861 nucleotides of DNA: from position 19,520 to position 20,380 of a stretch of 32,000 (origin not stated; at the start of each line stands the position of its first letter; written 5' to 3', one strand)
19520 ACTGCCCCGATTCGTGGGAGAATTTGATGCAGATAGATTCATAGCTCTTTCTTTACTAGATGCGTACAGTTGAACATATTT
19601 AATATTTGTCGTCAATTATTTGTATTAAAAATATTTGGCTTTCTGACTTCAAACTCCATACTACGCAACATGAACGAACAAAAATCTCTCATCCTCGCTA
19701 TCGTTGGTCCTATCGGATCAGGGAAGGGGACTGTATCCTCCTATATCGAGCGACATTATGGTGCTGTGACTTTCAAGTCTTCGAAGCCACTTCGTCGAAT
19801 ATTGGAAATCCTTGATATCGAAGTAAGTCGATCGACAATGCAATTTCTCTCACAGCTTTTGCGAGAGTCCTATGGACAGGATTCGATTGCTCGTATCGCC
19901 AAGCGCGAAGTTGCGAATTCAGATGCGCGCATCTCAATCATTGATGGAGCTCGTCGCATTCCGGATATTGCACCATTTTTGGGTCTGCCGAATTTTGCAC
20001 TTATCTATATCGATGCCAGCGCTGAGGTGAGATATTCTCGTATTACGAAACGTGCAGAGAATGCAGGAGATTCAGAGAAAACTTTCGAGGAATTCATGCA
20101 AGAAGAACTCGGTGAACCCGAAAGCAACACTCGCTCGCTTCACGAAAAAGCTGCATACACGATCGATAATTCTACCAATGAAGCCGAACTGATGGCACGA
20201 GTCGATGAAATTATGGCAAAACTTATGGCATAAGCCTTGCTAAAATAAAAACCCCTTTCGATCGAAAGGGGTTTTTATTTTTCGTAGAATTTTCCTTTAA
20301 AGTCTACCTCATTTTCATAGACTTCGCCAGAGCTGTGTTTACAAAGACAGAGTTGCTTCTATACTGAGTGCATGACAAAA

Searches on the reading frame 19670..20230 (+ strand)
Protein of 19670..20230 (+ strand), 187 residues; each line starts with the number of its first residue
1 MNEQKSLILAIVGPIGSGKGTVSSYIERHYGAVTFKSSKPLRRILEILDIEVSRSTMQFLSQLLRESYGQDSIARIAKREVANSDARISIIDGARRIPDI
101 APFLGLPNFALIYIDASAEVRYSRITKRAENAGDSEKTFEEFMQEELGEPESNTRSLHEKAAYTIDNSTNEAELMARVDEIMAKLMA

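Call 92: search_protein_families(library=pfam, max_evalue=0.001, proteins=[window:19670-20230:+])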
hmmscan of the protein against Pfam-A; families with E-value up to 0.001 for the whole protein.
seq(187 aa): 5 families
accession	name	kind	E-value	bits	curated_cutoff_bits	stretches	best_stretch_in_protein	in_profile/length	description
PF13207.12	AAA_17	-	2.8e-08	34.6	27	1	12-140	1-133/136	AAA domain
PF13238.12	AAA_18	-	2.5e-06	28.4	29.4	1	10-136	2-119/128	AAA domain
PF02224.24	Cytidylate_kin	-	3.8e-06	27.2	26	0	10-65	2-58/211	Cytidylate kinase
PF13671.12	AAA_33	-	4.7e-06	27.4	27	1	9-143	2-134/143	AAA domain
PF21448.3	DNMK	-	0.00087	19.4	27.1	1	8-86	2-78/232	Deoxynucleotide monophosphate kinase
